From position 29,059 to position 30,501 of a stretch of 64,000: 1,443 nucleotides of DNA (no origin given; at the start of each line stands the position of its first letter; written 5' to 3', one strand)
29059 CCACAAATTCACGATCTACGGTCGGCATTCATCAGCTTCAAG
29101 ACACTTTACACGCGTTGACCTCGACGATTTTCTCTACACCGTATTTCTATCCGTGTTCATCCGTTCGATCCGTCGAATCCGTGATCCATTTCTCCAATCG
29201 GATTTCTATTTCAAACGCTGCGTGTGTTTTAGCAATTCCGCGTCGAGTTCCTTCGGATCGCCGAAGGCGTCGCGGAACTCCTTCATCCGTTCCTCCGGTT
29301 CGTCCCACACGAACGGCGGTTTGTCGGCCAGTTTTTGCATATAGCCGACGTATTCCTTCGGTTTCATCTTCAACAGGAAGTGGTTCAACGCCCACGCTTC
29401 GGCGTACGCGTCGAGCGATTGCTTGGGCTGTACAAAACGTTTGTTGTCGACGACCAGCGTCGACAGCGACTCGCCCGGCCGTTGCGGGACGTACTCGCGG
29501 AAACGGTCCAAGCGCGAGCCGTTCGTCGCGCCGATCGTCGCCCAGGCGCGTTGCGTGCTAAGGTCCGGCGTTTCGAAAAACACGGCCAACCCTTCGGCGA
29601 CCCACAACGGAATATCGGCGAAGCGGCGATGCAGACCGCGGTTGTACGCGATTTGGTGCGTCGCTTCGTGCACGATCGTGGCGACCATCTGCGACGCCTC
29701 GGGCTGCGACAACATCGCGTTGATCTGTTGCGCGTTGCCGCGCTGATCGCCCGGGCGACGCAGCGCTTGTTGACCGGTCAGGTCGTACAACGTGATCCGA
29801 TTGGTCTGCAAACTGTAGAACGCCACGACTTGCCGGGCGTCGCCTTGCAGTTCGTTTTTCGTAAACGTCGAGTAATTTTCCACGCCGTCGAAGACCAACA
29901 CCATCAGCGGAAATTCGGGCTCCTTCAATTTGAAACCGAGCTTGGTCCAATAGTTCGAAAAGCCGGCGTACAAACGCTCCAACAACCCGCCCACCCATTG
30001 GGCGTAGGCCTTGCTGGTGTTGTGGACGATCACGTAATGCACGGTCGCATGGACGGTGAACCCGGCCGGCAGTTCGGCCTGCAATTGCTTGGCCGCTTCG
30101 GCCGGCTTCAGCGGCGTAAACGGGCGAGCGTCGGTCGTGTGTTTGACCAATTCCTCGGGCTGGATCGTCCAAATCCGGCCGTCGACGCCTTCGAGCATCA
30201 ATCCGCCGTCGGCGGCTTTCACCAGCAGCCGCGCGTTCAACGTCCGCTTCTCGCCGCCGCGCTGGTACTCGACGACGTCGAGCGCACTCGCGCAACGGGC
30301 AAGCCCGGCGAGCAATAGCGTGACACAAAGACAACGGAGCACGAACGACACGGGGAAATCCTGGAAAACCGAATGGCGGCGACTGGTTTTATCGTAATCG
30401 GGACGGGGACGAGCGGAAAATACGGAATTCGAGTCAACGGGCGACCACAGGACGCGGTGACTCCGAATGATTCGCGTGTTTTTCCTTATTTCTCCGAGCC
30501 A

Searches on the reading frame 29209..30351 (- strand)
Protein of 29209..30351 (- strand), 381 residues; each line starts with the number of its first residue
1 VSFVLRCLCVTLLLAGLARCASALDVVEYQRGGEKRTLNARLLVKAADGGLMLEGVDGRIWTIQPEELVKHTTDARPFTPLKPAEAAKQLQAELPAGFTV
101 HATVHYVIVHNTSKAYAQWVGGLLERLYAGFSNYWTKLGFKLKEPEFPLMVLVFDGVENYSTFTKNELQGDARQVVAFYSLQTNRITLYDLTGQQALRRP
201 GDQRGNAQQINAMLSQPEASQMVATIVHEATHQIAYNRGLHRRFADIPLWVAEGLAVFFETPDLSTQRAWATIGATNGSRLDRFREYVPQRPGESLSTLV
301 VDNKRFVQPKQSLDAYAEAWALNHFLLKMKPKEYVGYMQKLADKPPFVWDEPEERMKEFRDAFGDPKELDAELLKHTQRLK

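Call 15: search_protein_families(library=pfam, proteins=[window:29209-30351:-])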
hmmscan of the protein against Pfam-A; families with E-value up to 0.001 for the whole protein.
window:29209-30351:- (381 aa): 1 family
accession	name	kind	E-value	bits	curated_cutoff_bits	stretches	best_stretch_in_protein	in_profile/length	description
PF07607.17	DUF1570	-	3.7e-40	137.6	22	1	223-347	2-128/129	Protein of unknown function (DUF1570)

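Call 17: find_homologous_proteins(query=window:29209-30351:-, max_evalue=1e-20)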
Query window:29209-30351:- (381 aa): 2226 proteins with E <= 1e-20 among 7639 candidates; the best 120 are listed.
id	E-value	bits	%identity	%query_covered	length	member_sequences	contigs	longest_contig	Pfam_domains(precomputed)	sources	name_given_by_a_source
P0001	2.4e-257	871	100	100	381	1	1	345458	PF07607.18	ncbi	ncbi:MAG: DUF1570 domain-containing protein [Pirellulales bacterium]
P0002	1.5e-165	569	64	99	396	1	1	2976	PF07607.18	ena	-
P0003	7.9e-165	567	63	99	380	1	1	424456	PF07607.18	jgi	jgi:hypothetical protein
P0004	1.1e-163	563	63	99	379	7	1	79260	PF07607.18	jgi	jgi:hypothetical protein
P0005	1.2e-163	563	63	100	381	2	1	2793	PF07607.18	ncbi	-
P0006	1.2e-161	556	65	97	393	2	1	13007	PF07607.18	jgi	-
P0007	1.2e-161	556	64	94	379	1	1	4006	PF07607.18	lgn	-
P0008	2.1e-157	542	63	99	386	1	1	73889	PF07607.18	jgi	jgi:hypothetical protein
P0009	5.3e-144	498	58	97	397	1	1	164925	PF07607.18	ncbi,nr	ncbi:MAG: DUF1570 domain-containing protein [Pirellulales bacterium]|nr:DUF1570 domain-containing pr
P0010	1.7e-141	490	57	97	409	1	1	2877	PF07607.18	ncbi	-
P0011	2.0e-141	490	58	94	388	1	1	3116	PF07607.18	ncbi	-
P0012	9.4e-141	488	55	100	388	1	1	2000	PF07607.18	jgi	-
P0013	2.3e-140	486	54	99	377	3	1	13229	PF07607.18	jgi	jgi:hypothetical protein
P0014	6.7e-140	485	54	99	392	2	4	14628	PF07607.18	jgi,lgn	-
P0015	9.1e-139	481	57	97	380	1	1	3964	PF07607.18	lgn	-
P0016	1.2e-137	477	54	99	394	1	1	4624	PF07607.18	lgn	-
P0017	1.2e-137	477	55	99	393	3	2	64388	PF07607.18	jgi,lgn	-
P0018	3.7e-137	476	55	96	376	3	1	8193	PF07607.18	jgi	jgi:hypothetical protein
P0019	1.4e-136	474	56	97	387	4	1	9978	PF07607.18,PF13485.12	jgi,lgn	jgi:hypothetical protein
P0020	2.2e-136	473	56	97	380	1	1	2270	PF07607.18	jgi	-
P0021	5.2e-136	472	53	99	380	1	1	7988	PF07607.18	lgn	-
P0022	5.4e-136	472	54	99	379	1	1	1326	PF07607.18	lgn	-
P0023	9.5e-136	471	55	95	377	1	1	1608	PF07607.18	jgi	jgi:hypothetical protein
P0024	9.7e-136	471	53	99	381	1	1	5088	PF07607.18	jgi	jgi:hypothetical protein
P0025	1.1e-135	471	53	99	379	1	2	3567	PF07607.18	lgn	-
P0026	5.7e-135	468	56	94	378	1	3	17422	PF07607.18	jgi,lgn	jgi:hypothetical protein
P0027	6.4e-135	468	53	100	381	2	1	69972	PF07607.18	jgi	jgi:hypothetical protein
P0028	7.5e-135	468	55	97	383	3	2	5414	PF07607.18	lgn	-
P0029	1.1e-134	468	55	98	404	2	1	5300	PF07607.18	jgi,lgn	jgi:hypothetical protein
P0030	1.2e-134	467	54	100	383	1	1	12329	PF07607.18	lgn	-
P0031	2.1e-134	467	52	99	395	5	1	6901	PF07607.18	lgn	-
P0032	2.4e-134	466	54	98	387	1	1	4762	PF07607.18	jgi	jgi:hypothetical protein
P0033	3.2e-134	466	55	98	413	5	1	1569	PF07607.18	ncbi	ncbi:MAG TPA: DUF1570 domain-containing protein, partial [Pirellulales bacterium]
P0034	4.1e-134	466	55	95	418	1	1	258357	PF07607.18,PF13485.12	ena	-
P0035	4.5e-134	466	55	100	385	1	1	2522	PF07607.18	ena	-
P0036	5.4e-134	465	53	98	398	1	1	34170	PF07607.18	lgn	-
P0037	6.0e-134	465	55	96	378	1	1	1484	PF07607.18,PF13485.12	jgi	jgi:hypothetical protein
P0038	7.0e-134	465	53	100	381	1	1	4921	PF07607.18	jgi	jgi:hypothetical protein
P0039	7.2e-134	465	55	97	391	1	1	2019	PF07607.18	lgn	-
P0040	1.2e-133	464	53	99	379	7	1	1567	PF07607.18,PF13485.12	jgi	jgi:hypothetical protein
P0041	1.3e-133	464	55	95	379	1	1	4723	PF07607.18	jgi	jgi:hypothetical protein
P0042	3.0e-133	463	54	94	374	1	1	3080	PF07607.18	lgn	-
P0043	3.6e-133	463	53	99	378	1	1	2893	PF07607.18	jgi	jgi:hypothetical protein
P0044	4.1e-133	462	54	93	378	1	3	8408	PF07607.18,PF13485.12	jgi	jgi:hypothetical protein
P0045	4.2e-133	462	54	98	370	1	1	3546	PF07607.18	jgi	jgi:hypothetical protein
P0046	4.5e-133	462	53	98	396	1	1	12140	PF07607.18,PF13485.12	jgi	jgi:hypothetical protein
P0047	5.7e-133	462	53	97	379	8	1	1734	PF07607.18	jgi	-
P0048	6.3e-133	462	52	100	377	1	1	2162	PF07607.18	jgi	jgi:hypothetical protein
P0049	7.3e-133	462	53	99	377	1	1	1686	PF07607.18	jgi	jgi:Protein of unknown function (DUF1570)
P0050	8.6e-133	461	55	95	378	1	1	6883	PF07607.18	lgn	-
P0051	9.8e-133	461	55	94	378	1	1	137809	PF07607.18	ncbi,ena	-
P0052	1.3e-132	461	53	95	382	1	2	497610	PF07607.18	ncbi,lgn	ncbi:MAG: DUF1570 domain-containing protein [Pirellulales bacterium]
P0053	1.3e-132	461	53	95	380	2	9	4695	PF07607.18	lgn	-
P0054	1.6e-132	460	52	99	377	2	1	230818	PF07607.18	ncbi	ncbi:MAG: DUF1570 domain-containing protein [Pirellulales bacterium]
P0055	2.4e-132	460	53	97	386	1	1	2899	PF07607.18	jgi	jgi:hypothetical protein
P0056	3.3e-132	459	53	100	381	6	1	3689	PF07607.18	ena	-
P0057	3.8e-132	459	51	100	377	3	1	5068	PF07607.18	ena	-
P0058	4.8e-132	459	53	98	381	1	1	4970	PF07607.18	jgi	jgi:hypothetical protein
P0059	5.0e-132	459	53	94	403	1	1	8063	PF07607.18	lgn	-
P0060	5.7e-132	459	53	98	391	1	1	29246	PF07607.18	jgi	jgi:hypothetical protein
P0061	6.9e-132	458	54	92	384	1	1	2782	PF07607.18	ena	-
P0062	7.6e-132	458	55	95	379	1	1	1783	PF07607.18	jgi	jgi:hypothetical protein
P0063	7.6e-132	458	52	99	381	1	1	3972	PF07607.18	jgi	jgi:hypothetical protein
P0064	8.4e-132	458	53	98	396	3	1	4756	PF07607.18,PF13485.12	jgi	jgi:hypothetical protein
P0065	9.5e-132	458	53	100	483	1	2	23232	PF07607.18,PF13485.12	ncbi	-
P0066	9.8e-132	458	54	95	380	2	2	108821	PF07607.18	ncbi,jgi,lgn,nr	ncbi:MAG TPA: DUF1570 domain-containing protein [Pirellulales bacterium]|jgi:hypothetical protein|nr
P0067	1.2e-131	458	53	99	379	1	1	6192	PF07607.18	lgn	-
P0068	1.2e-131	458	53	98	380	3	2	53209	PF07607.18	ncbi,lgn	-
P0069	1.2e-131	458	54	95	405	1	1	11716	PF07607.18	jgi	-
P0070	1.3e-131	457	51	99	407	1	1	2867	PF07607.18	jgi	jgi:hypothetical protein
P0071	2.0e-131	457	54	94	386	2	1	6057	PF07607.18,PF13485.12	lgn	-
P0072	2.1e-131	457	52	99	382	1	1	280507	PF07607.18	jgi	jgi:hypothetical protein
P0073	2.4e-131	457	54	94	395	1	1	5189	PF07607.18,PF13485.12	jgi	jgi:hypothetical protein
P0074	2.8e-131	456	54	95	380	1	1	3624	PF07607.18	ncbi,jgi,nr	ncbi:MAG TPA: DUF1570 domain-containing protein [Pirellulales bacterium]|jgi:hypothetical protein|nr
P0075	3.0e-131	456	53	98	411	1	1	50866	PF07607.18,PF13485.12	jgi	jgi:hypothetical protein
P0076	3.2e-131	456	54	95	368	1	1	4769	PF07607.18,PF13485.12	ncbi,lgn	-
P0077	3.5e-131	456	53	98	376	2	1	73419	PF07607.18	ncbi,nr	ncbi:MAG: DUF1570 domain-containing protein [Planctomycetia bacterium]|nr:DUF1570 domain-containing 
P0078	3.8e-131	456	54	94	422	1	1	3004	PF07607.18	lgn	-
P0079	3.9e-131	456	53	95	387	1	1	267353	PF07607.18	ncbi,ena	-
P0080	4.4e-131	456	53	98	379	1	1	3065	PF07607.18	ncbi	-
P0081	5.2e-131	455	54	95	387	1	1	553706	PF07607.18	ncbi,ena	-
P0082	5.6e-131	455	51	99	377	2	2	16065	PF07607.18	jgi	jgi:hypothetical protein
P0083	9.5e-131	455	52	96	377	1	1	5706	PF07607.18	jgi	jgi:hypothetical protein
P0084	1.2e-130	454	53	98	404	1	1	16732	PF07607.18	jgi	jgi:Protein of unknown function (DUF1570)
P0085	1.2e-130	454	52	98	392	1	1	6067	PF07607.18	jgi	-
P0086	1.4e-130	454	52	98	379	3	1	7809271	PF07607.18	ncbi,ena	-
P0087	1.6e-130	454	53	98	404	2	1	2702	PF07607.18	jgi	jgi:Protein of unknown function (DUF1570)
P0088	1.7e-130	454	52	100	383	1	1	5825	PF07607.18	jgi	jgi:uncharacterized protein DUF1570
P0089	2.0e-130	454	56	96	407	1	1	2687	PF07607.18,PF13485.12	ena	-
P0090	2.5e-130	453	53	98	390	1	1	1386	PF07607.18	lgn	-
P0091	2.5e-130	453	52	98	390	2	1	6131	PF07607.18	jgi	jgi:hypothetical protein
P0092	2.9e-130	453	53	94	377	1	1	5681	PF07607.18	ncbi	-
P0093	3.4e-130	453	53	98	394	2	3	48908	PF07607.18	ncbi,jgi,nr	ncbi:MAG TPA: DUF1570 domain-containing protein [Pirellulales bacterium]|jgi:hypothetical protein|nr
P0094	3.5e-130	453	53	98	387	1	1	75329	PF07607.18,PF13485.12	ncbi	-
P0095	3.6e-130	453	51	100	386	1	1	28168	PF07607.18,PF13485.12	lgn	-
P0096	4.0e-130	453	53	95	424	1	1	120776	PF07607.18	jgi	jgi:hypothetical protein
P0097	4.5e-130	452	52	94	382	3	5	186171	PF07607.18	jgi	jgi:hypothetical protein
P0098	4.8e-130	452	51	99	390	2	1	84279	PF07607.18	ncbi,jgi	ncbi:MAG TPA: DUF1570 domain-containing protein [Pirellulales bacterium]|jgi:hypothetical protein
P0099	4.9e-130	452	51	98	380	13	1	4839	PF07607.18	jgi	-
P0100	6.2e-130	452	52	98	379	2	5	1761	PF07607.18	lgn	-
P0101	7.0e-130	452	51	99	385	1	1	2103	PF07607.18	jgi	jgi:hypothetical protein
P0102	7.0e-130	452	54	97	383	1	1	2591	PF07607.18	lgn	-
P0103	7.7e-130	452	55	92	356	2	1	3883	PF07607.18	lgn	-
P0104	8.3e-130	452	52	100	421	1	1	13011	PF07607.18,PF13485.12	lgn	-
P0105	9.1e-130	451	53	99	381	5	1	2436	PF07607.18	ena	-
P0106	9.2e-130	451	53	98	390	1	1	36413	PF07607.18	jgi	jgi:hypothetical protein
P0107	1.0e-129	451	53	97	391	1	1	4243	PF07607.18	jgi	jgi:Protein of unknown function (DUF1570)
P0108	1.0e-129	451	52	97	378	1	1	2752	PF07607.18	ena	-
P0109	1.3e-129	451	53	98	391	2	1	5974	PF07607.18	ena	-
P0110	1.3e-129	451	52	94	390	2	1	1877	PF07607.18,PF13485.12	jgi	jgi:hypothetical protein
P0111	1.7e-129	451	51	98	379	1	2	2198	PF07607.18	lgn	-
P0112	1.7e-129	450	54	96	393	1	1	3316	PF07607.18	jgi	jgi:hypothetical protein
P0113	1.8e-129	450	53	98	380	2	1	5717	PF07607.18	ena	-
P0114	1.9e-129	450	52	97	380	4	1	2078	PF07607.18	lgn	-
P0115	2.2e-129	450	54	94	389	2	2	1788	PF07607.18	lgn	-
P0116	2.2e-129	450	52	98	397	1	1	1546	PF07607.18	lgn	-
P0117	2.4e-129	450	51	99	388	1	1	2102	PF07607.18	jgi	-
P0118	2.7e-129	450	53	98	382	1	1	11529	PF07607.18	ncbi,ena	-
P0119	3.2e-129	450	52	97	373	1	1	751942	PF07607.18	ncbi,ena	-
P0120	3.2e-129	450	53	94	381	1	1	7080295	PF07607.18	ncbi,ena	-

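Call 19: find_encoding_contigs(protein=P0003, flank=6000, max_places=2)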
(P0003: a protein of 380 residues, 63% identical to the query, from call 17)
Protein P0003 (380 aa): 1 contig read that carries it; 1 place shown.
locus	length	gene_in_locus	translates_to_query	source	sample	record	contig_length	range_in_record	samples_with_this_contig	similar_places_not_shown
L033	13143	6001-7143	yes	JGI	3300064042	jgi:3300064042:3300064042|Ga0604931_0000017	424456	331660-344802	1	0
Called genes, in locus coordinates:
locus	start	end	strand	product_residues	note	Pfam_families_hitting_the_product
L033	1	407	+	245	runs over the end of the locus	PF00908:dTDP_sugar_isom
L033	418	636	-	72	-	-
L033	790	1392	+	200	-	-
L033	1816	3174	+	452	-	PF13421:Band_7_1, PF01145:Band_7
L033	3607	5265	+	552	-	PF00528:BPD_transp_1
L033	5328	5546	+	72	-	-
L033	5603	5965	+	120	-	PF01850:PIN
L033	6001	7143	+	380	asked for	PF07607:DUF1570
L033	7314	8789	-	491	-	PF11638:DnaA_N, PF00308:Bac_DnaA, PF13191:AAA_16 (weak), PF00004:AAA (weak), PF01695:IstB_IS21 (weak), PF13173:AAA_14 (weak), PF13401:AAA_22 (faint), PF08299:Bac_DnaA_C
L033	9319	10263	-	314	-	PF13302:Acetyltransf_3, PF00583:Acetyltransf_1, PF13508:Acetyltransf_7, PF08445:FR47 (faint)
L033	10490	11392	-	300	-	PF20397:DUF6690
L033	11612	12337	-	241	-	PF03853:YjeF_N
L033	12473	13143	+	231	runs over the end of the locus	-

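Call 20: find_encoding_contigs(protein=P0004, flank=6000, max_places=2)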
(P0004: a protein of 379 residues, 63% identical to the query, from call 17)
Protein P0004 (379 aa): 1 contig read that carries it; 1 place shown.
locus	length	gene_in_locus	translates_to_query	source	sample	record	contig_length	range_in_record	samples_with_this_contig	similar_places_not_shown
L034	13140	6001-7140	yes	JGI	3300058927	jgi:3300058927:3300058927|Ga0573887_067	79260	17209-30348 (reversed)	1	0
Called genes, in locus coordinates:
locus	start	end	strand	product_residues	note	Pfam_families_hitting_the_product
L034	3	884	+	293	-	PF00483:NTP_transferase, PF12804:NTP_transf_3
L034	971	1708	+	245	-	PF00908:dTDP_sugar_isom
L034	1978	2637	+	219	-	-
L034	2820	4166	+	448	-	PF13421:Band_7_1, PF01145:Band_7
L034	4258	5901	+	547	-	PF00528:BPD_transp_1 (faint)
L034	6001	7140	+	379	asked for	PF07607:DUF1570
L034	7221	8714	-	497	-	PF11638:DnaA_N, PF00308:Bac_DnaA, PF13191:AAA_16 (weak), PF00004:AAA (weak), PF01695:IstB_IS21 (weak), PF13401:AAA_22 (faint), PF08299:Bac_DnaA_C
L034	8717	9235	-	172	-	-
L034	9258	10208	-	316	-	PF13302:Acetyltransf_3 (weak), PF00583:Acetyltransf_1, PF13508:Acetyltransf_7 (weak)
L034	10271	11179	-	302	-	PF20397:DUF6690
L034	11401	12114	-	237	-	PF03853:YjeF_N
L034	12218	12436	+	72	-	-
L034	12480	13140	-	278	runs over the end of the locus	-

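Call 21: find_encoding_contigs(protein=P0008, flank=6000, max_places=2)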
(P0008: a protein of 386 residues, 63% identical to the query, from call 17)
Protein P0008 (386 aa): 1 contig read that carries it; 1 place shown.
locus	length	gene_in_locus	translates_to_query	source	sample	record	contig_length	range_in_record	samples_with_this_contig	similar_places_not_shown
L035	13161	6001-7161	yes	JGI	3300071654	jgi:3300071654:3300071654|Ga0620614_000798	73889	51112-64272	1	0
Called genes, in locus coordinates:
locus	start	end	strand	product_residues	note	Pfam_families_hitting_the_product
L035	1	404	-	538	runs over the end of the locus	PF16980:CitMHS_2, PF03600:CitMHS (weak)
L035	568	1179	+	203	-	PF00081:Sod_Fe_N, PF02777:Sod_Fe_C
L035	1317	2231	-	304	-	PF00069:Pkinase, PF07714:PK_Tyr_Ser-Thr, PF01636:APH (faint), PF06293:Kdo (weak)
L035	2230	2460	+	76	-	-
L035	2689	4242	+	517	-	PF00069:Pkinase, PF01636:APH (faint), PF03109:ABC1 (faint), PF07714:PK_Tyr_Ser-Thr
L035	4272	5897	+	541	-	PF00528:BPD_transp_1 (faint)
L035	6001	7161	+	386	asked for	PF07607:DUF1570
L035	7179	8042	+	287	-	PF00809:Pterin_bind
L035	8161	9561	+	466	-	PF00162:PGK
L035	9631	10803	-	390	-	PF13505:OMP_b-brl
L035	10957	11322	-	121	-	PF00072:Response_reg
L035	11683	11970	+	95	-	-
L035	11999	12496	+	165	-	-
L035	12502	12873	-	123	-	-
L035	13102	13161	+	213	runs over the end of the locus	PF10263:SprT-like (weak)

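Call 26: find_encoding_contigs(protein=P0009, flank=6000, max_places=2)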
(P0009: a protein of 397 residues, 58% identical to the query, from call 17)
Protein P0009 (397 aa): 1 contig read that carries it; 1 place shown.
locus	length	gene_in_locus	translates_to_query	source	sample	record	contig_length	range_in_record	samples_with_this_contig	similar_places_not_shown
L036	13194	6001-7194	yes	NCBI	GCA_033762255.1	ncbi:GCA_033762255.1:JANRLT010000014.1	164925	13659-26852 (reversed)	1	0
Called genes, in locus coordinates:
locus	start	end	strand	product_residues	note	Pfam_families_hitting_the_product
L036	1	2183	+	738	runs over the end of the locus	PF14238:DUF4340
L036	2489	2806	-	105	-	PF06155:GBBH-like_N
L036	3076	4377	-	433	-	PF00501:AMP-binding, PF14535:AMP-binding_C_2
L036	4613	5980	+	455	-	PF12832:MFS_1_like (weak), PF07690:MFS_1, PF00083:Sugar_tr, PF07690:MFS_1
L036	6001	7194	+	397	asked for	PF07607:DUF1570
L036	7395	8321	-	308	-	PF05050:Methyltransf_21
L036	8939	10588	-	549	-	-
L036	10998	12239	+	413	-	PF00534:Glycos_transf_1, PF13692:Glyco_trans_1_4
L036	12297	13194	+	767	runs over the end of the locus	-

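Call 27: find_encoding_contigs(protein=P0006, flank=6000, max_places=2)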
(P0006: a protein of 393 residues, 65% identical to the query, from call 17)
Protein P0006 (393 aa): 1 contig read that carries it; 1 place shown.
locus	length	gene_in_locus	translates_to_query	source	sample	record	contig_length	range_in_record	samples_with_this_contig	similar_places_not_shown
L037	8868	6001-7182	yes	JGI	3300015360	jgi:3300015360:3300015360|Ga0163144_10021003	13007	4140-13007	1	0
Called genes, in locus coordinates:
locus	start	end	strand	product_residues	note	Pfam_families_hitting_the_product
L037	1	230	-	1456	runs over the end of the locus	?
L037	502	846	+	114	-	PF11950:DUF3467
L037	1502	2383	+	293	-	PF00483:NTP_transferase, PF12804:NTP_transf_3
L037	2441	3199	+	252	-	PF00908:dTDP_sugar_isom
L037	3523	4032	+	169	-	-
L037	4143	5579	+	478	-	PF13421:Band_7_1, PF01145:Band_7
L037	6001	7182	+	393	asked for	PF07607:DUF1570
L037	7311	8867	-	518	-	?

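Call 68: find_encoding_contigs(protein=P0001, flank=10000, max_places=2)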
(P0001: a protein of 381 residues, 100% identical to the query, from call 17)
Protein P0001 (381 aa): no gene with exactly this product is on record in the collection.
